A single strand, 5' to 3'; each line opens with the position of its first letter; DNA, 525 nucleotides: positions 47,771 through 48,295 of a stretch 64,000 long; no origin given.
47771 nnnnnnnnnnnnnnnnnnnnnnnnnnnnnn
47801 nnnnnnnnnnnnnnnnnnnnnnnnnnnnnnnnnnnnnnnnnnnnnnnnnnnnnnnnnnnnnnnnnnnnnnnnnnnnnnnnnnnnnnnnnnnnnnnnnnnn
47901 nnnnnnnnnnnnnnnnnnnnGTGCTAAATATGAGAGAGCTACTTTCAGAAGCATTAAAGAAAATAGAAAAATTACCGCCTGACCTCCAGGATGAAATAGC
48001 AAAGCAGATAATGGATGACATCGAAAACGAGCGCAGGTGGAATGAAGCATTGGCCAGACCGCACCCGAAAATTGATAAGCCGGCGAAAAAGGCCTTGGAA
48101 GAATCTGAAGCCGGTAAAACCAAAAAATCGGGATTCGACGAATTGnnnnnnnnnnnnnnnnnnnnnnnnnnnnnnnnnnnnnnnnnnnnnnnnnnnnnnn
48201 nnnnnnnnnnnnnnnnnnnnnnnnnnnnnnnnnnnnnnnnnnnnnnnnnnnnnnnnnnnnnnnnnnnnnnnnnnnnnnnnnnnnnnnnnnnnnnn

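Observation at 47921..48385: Toxin-antitoxin pair inserted inside the futalosine menaquinone operon, with an inactivated toxin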

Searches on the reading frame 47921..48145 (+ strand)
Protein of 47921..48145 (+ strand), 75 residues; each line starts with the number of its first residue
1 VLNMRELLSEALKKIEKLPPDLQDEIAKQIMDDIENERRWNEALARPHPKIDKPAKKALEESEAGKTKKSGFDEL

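Call 6: search_protein_families(library=pfam, max_evalue=1, proteins=[window:47921-48145:+])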
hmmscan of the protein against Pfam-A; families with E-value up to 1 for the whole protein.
seq(75 aa): 3 families
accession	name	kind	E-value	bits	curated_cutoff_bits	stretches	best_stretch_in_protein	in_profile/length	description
PF13526.11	DUF4125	-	0.0048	17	25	1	9-64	81-136/197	Protein of unknown function (DUF4125)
PF13207.12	AAA_17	-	0.019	15.7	27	1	5-57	37-88/136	AAA domain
PF01192.27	RNA_pol_Rpb6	-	0.023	15.1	26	1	27-67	20-51/53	RNA polymerase Rpb6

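Call 7: search_protein_families(library=ncbifam, max_evalue=1, proteins=[window:47921-48145:+])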
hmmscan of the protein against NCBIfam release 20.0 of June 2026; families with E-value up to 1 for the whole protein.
seq(75 aa): 1 family
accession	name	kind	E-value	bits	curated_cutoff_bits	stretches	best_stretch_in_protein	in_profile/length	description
TIGR02574.1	stabl_TIGR02574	hypoth_equivalog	0.076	13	31.9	1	14-38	1-25/65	putative addiction module component, TIGR02574 family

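Call 9: find_homologous_proteins(query=window:47921-48145:+, max_evalue=0.001)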
Query seq(75 aa) (75 aa): 15 proteins with E <= 0.001 among 17 candidates.
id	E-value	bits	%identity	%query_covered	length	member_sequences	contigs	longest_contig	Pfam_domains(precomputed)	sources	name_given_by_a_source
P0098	1.0e-37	145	100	96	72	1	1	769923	-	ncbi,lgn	ncbi:MAG: hypothetical protein RIG61_04890 [Deltaproteobacteria bacterium]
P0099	9.2e-33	129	90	96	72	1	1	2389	-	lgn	-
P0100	7.3e-25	104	74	96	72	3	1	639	-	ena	-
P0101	4.0e-24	102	72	96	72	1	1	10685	-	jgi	jgi:hypothetical protein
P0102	4.8e-24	102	72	96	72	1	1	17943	-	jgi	-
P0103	7.6e-24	101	71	96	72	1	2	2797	-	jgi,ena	-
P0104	1.1e-23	100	71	96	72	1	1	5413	-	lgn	-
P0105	2.0e-23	100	71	96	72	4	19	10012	-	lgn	-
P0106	2.4e-23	99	69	96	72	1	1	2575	-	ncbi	-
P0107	1.1e-22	97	71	92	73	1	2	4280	-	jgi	jgi:hypothetical protein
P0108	3.6e-21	92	68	96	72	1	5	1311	-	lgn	-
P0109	9.9e-21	91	67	96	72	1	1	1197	-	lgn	-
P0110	3.3e-18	83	63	91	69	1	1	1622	-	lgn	-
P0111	4.0e-18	83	69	87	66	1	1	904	-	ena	-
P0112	1.1e-17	81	66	87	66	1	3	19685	-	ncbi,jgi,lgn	jgi:HD superfamily phosphohydrolase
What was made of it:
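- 47930..48148 (+): Antitoxin gene: 72 aa, intact ORF, predicted all-helical. It carries the lineage-specific substitutions L51P, E53K and K60E. 100% identical to P0098, MAG protein RIG61_04890 (call 9).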

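Call 12: find_encoding_contigs(protein=P0098, flank=10000, max_places=4)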
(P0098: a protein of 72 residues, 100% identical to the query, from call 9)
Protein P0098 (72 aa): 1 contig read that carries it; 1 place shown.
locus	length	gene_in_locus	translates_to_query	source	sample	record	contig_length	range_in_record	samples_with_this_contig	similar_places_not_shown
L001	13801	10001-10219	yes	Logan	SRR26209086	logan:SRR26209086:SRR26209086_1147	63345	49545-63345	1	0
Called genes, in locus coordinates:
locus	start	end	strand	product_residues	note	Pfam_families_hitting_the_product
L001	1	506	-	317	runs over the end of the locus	PF00582:Usp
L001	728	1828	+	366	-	PF01926:MMR_HSR1, PF02421:FeoB_N, PF06071:YchF-GTPase_C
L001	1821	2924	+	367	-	PF01180:DHO_dh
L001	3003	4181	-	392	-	PF01960:ArgJ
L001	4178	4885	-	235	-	PF11967:RecO_N, PF02565:RecO_C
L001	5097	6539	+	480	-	-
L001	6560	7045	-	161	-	-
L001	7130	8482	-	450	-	PF03448:MgtE_N, PF14841:FliG_M (faint), PF00571:CBS, PF01769:MgtE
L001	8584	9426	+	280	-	PF01040:UbiA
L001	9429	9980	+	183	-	PF02441:Flavoprotein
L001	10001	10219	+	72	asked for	-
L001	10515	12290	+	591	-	PF20695:UbiD_N, PF01977:UbiD, PF20696:UbiD_C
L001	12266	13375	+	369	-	PF04055:Radical_SAM, PF19288:CofH_C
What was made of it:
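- L001 may come from the same reads as the window (call 12).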

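Call 13: find_encoding_contigs(protein=P0099, flank=5000, max_places=4)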
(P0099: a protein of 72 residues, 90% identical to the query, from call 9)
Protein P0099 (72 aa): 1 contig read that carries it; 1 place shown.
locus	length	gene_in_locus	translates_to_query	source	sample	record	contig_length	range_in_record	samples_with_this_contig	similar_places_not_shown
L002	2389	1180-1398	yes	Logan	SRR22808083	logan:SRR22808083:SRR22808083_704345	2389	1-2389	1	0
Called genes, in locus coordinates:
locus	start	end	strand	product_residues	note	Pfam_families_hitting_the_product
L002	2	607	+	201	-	?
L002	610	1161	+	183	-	PF02441:Flavoprotein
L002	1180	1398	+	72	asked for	-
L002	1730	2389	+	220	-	?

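Call 17: find_encoding_contigs(protein=P0102, flank=6000, max_places=3)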
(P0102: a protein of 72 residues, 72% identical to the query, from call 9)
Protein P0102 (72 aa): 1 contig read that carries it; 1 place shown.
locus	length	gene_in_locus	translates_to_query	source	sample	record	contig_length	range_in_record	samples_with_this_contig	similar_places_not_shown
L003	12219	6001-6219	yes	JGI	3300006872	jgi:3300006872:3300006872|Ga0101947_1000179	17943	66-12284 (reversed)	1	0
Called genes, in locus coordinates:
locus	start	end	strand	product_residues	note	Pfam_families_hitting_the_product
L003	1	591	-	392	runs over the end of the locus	PF01960:ArgJ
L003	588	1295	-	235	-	PF11967:RecO_N, PF02565:RecO_C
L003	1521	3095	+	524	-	-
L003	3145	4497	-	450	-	PF03448:MgtE_N, PF14841:FliG_M (faint), PF00571:CBS, PF01769:MgtE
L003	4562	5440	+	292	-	PF01040:UbiA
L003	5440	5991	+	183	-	PF02441:Flavoprotein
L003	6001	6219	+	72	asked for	-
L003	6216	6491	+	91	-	PF24732:ParE_like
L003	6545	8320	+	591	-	PF20695:UbiD_N, PF01977:UbiD, PF20696:UbiD_C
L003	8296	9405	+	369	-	PF04055:Radical_SAM, PF19288:CofH_C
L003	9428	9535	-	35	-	-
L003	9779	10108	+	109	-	-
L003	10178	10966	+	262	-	-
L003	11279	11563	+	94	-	-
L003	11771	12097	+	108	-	PF21173:DksA-like_N, PF01258:zf-dskA_traR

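Call 18: find_encoding_contigs(protein=P0101, flank=6000, max_places=3)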
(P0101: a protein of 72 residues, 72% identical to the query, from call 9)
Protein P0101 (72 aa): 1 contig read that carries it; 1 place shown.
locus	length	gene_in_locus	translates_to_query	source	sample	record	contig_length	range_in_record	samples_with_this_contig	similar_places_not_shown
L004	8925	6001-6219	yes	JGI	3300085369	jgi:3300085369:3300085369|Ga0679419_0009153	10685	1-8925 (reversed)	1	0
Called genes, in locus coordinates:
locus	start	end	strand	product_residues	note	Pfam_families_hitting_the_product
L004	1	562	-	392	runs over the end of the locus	PF01960:ArgJ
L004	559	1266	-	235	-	PF11967:RecO_N, PF02565:RecO_C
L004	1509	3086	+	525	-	-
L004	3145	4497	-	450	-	PF03448:MgtE_N, PF14841:FliG_M (faint), PF00571:CBS (weak), PF01769:MgtE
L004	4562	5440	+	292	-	PF01040:UbiA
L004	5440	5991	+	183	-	PF02441:Flavoprotein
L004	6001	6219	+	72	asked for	-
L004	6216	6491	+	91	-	PF24732:ParE_like (weak)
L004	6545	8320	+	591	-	PF20695:UbiD_N, PF01977:UbiD, PF20696:UbiD_C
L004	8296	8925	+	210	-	?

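Call 19: find_encoding_contigs(protein=P0112, flank=6000, max_places=3)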
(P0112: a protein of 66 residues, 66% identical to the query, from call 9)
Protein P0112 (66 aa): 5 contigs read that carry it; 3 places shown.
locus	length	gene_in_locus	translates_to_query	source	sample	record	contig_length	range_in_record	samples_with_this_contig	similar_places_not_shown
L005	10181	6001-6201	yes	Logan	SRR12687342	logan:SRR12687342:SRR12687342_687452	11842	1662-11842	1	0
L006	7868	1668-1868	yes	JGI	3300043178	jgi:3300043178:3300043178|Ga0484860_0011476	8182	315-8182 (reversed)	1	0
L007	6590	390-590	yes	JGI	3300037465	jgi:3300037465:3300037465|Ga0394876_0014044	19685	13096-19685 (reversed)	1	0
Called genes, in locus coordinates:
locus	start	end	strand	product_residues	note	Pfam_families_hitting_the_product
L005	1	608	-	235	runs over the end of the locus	PF11967:RecO_N, PF02565:RecO_C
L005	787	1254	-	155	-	PF18203:IPTL-CTERM (weak)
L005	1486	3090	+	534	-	-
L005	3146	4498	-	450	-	PF14841:FliG_M (faint), PF03448:MgtE_N, PF00571:CBS, PF01769:MgtE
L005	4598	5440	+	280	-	PF01040:UbiA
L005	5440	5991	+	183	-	PF02441:Flavoprotein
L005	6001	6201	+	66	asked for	-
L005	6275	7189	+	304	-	PF10881:DUF2726 (weak)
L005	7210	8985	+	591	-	PF20695:UbiD_N, PF01977:UbiD, PF20696:UbiD_C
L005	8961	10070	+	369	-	PF04055:Radical_SAM, PF19288:CofH_C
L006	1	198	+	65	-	?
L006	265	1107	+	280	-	PF01040:UbiA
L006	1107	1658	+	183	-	PF02441:Flavoprotein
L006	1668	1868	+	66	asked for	-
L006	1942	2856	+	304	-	PF10881:DUF2726 (weak)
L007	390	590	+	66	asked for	-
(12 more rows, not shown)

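Call 26: search_protein_families(library=pfam, max_evalue=0.01, proteins=[L005:6275-7186:+])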
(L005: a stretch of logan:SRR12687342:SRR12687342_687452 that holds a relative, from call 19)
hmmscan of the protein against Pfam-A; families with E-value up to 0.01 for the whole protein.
L005:6275-7186:+ (304 aa): 1 family
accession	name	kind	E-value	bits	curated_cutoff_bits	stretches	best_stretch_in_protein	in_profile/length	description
PF10881.14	DUF2726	-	9.5e-07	29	24.7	1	9-82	5-80/126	Protein of unknown function (DUF2726)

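Call 27: search_solved_structures(query=L003:6216-6488:+, max_evalue=10, show_alignments=2)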
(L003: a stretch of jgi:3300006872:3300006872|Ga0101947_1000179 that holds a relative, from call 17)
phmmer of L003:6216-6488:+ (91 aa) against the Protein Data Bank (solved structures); distinct sequences matched with E-value up to 10: 0.
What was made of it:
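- Tried and rejected: Single-sequence PDB search with the intact toxin: no hit (call 27).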

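Call 28: search_solved_structures(query=window:47930-48145:+, max_evalue=10, show_alignments=2)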
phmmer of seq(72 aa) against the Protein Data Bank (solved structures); distinct sequences matched with E-value up to 10: 1.
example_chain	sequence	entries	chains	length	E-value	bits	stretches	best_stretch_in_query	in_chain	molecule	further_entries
4by6_C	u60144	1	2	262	0.58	14.3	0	14-43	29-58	GENERAL NEGATIVE REGULATOR OF TRANSCRIPTION SUBUNIT 5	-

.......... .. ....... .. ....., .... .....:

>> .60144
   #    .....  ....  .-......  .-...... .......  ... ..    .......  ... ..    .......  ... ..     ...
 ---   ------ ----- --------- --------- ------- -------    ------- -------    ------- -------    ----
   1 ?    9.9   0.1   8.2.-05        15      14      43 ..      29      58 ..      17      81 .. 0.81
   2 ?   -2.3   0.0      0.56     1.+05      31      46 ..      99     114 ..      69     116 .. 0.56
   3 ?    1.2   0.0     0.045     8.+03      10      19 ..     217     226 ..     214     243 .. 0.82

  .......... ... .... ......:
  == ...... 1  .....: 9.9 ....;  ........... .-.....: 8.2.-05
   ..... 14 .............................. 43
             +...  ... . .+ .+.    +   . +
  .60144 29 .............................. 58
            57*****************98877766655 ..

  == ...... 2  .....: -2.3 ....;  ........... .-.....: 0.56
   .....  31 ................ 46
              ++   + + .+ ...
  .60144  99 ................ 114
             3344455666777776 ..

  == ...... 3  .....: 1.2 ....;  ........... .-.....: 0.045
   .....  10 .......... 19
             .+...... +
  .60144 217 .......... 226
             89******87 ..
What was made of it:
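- Tried and rejected: A PDB sequence search gave nothing meaningful (call 28).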

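Call 48: find_homologous_proteins(query=A4, max_evalue=0.001)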
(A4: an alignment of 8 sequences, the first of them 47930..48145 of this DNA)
Query A4 (8 sequences) (72 aa, profile of the alignment): 175 proteins with E <= 0.001 among 320 candidates; the best 120 are listed.
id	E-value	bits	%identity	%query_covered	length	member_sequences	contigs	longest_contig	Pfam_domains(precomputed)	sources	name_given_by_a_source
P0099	2.6e-35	138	90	100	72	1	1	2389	-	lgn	-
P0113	4.8e-35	137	72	100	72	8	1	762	-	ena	-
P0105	1.3e-34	136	71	100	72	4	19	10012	-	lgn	-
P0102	1.7e-34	136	72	100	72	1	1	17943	-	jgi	-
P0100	1.8e-34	136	74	100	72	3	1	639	-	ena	-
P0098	1.8e-34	136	100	100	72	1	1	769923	-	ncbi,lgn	ncbi:MAG: hypothetical protein RIG61_04890 [Deltaproteobacteria bacterium]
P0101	2.2e-34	135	72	100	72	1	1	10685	-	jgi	jgi:hypothetical protein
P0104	9.8e-34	133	71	100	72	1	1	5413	-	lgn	-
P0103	1.1e-33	133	71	100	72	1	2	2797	-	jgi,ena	-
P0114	3.9e-33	131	71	100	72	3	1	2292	-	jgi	jgi:aspartate/tyrosine/aromatic aminotransferase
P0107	1.1e-32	130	71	96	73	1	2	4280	-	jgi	jgi:hypothetical protein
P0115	6.2e-32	127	46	94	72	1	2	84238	-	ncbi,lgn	ncbi:MAG: hypothetical protein ACOYOE_01950 [Chlorobium sp.]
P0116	1.7e-31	126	64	100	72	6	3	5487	-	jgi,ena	jgi:hypothetical protein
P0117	3.7e-31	125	67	100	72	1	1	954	-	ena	-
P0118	5.3e-31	124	60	100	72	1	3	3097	-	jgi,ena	jgi:hypothetical protein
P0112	1.9e-27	113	66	90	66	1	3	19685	-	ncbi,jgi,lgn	jgi:HD superfamily phosphohydrolase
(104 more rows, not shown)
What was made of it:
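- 175 antitoxin relatives were found (call 48).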

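Call 54: predict_structure(alignment_id=A6)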
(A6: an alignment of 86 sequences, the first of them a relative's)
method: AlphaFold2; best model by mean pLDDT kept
length: 72 residues; sequences in the alignment: 86
mean_pLDDT: 84.5   pTM: 0.50
mean pLDDT of the five models: 84.5, 83.2, 82.6, 81.6, 80.5
residues with pLDDT >= 90: 32; 70-90: 32; 50-70: 8; < 50: 0
segments of 3 or more residues with pLDDT < 50: none
pLDDT, mean of each block of 10 residues (from residue 1): 89 94 94 91 77 81 70 59
secondary structure, 60 per line:
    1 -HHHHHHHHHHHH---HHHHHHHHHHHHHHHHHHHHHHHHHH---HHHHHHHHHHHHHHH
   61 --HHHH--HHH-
elements in order: H2-13 H17-42 H46-60 H63-66
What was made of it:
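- Closest known: ParE/ParD gyrase-poison systems. Different: The antitoxin has no ribbon-helix-helix N-terminus (call 54).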

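Call 59: fold_search(model_id=the predicted structure, library=pdb)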
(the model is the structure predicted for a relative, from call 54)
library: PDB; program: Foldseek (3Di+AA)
matches with E <= 10: 0; with E <= 0.001: 0
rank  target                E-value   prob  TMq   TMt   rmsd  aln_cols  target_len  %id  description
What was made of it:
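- On Type II toxin-antitoxin module (generic): The antitoxin model is three helices with no RHH, AbrB, HTH or Phd-like element identified, and it has no PDB neighbour (calls 54, 59).
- Closest known: RelE, YoeB, YafQ and HigB ribosome-dependent mRNA interferases. Different: It is all-helical and has no PDB neighbour (calls 28, 54, 59).
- The antitoxin model has no recognisable DNA-binding fold and no PDB neighbour (calls 54, 59).
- Tried and rejected: Foldseek of the antitoxin model against the PDB gave 0 hits (call 59).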
